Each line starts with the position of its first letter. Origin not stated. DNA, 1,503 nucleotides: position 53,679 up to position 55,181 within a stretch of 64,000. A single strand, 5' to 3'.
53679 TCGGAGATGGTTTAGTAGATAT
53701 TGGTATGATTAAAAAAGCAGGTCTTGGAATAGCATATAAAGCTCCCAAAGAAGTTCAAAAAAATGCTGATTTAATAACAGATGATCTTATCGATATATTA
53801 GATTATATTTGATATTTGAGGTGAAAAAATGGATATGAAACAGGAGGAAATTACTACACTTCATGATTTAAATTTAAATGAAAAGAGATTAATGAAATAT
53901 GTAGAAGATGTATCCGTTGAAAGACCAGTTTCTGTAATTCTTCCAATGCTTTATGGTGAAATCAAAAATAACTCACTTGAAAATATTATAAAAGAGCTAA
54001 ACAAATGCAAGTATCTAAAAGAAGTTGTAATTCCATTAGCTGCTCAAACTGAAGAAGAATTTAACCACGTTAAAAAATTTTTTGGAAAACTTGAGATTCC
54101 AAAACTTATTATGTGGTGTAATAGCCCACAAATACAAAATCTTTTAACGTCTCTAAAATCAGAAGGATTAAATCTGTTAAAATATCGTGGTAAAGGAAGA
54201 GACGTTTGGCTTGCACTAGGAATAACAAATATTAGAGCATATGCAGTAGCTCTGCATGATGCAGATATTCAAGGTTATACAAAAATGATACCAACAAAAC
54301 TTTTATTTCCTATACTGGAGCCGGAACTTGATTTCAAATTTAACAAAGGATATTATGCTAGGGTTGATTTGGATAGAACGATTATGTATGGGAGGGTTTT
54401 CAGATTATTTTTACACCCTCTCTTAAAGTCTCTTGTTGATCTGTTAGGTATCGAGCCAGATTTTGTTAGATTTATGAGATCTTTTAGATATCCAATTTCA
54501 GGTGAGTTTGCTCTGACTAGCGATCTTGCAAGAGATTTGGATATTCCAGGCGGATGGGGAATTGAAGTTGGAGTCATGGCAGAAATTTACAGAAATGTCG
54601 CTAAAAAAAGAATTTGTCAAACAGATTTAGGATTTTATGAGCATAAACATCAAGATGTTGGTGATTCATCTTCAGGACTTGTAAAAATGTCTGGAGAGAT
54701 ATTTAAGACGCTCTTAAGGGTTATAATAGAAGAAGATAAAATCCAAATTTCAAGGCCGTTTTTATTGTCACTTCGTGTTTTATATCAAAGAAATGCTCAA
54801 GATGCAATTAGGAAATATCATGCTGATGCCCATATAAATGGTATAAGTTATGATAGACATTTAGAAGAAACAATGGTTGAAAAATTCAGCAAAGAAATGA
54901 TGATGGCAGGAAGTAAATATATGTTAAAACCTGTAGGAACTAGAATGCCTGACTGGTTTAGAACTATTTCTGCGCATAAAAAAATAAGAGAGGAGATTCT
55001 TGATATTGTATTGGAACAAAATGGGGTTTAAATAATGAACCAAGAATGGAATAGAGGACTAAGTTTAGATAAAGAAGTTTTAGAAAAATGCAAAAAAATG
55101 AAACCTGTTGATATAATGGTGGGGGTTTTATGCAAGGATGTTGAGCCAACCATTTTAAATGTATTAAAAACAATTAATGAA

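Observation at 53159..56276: HAD phosphatase followed by two tandem GpgS/MpgS-like glycosyltransferases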

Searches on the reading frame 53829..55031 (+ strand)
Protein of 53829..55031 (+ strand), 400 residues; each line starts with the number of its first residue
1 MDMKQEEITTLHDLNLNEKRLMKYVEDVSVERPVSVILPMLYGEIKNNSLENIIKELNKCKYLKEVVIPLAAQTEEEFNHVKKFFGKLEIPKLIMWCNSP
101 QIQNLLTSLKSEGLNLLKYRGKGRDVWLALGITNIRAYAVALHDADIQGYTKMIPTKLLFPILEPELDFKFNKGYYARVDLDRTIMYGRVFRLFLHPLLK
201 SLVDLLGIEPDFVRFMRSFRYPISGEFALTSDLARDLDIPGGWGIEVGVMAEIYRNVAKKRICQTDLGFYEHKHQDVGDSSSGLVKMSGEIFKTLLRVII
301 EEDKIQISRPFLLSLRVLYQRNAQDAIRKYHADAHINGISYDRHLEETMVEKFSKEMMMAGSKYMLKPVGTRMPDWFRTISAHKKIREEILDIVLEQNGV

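Call 3: search_protein_families(library=pfam, proteins=[window:53829-55031:+], max_evalue=0.1)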
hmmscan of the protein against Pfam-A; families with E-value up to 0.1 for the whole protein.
window:53829-55031:+ (400 aa): 0 families

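Call 4: search_protein_families(library=ncbifam, proteins=[window:53829-55031:+], max_evalue=0.1)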
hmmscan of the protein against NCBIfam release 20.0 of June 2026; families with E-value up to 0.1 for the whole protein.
window:53829-55031:+ (400 aa): 2 families
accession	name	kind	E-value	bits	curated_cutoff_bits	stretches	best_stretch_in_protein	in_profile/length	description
NF040724.1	GpgS_Meth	equivalog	5.8e-168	558.9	700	1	1-396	1-397/402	glucosyl-3-phosphoglycerate synthase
NF010496.0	PRK13915.1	equivalog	4.4e-22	78.6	262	1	118-306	100-275/307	glucosyl-3-phosphoglycerate synthase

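Call 5: search_solved_structures(query=window:53829-55031:+, max_evalue=0.01, show_alignments=2)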
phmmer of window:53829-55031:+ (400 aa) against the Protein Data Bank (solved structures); distinct sequences matched with E-value up to 0.01: 7.
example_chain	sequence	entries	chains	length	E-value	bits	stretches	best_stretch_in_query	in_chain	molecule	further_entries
3f1y_A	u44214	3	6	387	9.1e-09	38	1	120-309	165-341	Mannosyl-3-phosphoglycerate synthase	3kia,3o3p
7pdo_A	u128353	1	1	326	1.4e-07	34.1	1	120-295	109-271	Glucosyl-3-phosphoglycerate synthase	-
7p5l_A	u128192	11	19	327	1.4e-07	34.1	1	120-295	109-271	Glucosyl-3-phosphoglycerate synthase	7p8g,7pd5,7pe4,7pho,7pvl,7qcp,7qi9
4y6n_A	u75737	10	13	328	6.1e-06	28.7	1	121-296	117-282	Glucosyl-3-phosphoglycerate synthase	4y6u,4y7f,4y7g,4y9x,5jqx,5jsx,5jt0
3e25_A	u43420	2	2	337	6.6e-06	28.6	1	121-296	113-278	Putative uncharacterized protein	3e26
4ddz_A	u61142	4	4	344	7e-06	28.5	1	121-296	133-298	GLUCOSYL-3-PHOSPHOGLYCERATE SYNTHASE (GpgS) | Glucosyl-3-phosphoglycerate synthase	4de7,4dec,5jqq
3ckj_A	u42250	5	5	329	8.9e-06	28.2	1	188-296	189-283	Putative uncharacterized protein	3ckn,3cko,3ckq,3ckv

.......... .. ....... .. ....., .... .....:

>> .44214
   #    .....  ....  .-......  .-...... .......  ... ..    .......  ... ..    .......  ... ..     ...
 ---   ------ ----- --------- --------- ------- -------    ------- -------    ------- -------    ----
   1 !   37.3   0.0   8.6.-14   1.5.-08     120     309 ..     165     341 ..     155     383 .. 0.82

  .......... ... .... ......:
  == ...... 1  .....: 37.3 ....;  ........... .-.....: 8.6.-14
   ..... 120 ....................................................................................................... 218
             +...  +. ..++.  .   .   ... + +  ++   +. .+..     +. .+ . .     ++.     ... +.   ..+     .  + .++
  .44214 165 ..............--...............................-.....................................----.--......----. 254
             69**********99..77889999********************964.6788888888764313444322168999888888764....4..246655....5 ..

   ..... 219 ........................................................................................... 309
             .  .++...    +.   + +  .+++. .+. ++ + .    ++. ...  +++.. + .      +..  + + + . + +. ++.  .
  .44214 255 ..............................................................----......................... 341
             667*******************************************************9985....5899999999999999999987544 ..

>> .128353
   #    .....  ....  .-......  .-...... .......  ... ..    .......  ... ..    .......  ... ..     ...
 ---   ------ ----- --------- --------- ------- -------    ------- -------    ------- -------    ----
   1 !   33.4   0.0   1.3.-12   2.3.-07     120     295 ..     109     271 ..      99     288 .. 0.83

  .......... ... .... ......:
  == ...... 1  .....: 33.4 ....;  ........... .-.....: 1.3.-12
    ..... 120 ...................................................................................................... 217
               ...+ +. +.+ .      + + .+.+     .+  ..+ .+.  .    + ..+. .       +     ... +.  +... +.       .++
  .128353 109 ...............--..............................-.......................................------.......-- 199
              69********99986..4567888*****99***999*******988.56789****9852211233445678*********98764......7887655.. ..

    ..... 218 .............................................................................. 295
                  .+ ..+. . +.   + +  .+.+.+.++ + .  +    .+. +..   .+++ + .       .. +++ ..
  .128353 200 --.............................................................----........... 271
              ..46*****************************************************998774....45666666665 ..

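Call 15: find_homologous_proteins(query=window:53829-55031:+)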
Query window:53829-55031:+ (400 aa): 1438 proteins with E <= 0.001 among 5659 candidates; the best 120 are listed.
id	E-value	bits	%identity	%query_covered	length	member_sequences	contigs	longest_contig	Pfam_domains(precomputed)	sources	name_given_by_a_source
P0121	3.3e-266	900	100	100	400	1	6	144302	-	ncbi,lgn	-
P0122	1.1e-230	784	85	100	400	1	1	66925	-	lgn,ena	-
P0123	2.0e-230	783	84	100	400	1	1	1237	-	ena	-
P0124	2.1e-230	783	84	100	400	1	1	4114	-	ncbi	-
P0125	2.6e-230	782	84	100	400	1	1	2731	-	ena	-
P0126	2.7e-230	782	84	100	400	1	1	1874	-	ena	-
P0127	3.6e-230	782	84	100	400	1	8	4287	-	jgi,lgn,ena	-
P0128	9.0e-230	780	84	100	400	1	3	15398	-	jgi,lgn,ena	-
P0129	9.1e-230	780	84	100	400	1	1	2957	-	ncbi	-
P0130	9.2e-230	780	84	100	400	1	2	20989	-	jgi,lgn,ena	-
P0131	1.2e-229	780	84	100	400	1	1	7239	-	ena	-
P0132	1.3e-229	780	84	100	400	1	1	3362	-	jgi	-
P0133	2.1e-229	779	84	100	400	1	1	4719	-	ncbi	-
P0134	2.1e-229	779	84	100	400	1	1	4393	-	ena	-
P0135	2.1e-229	779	84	100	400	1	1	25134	-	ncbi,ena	-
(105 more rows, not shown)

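Call 19: search_protein_families(library=pfam, proteins=[window:53829-55031:+], max_evalue=10)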
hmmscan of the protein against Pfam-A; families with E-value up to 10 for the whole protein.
window:53829-55031:+ (400 aa): 1 family
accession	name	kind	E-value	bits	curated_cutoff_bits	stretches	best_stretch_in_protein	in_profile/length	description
PF24718.1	HTH_73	-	0.22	11.9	27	1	324-357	15-48/71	HTH-like domain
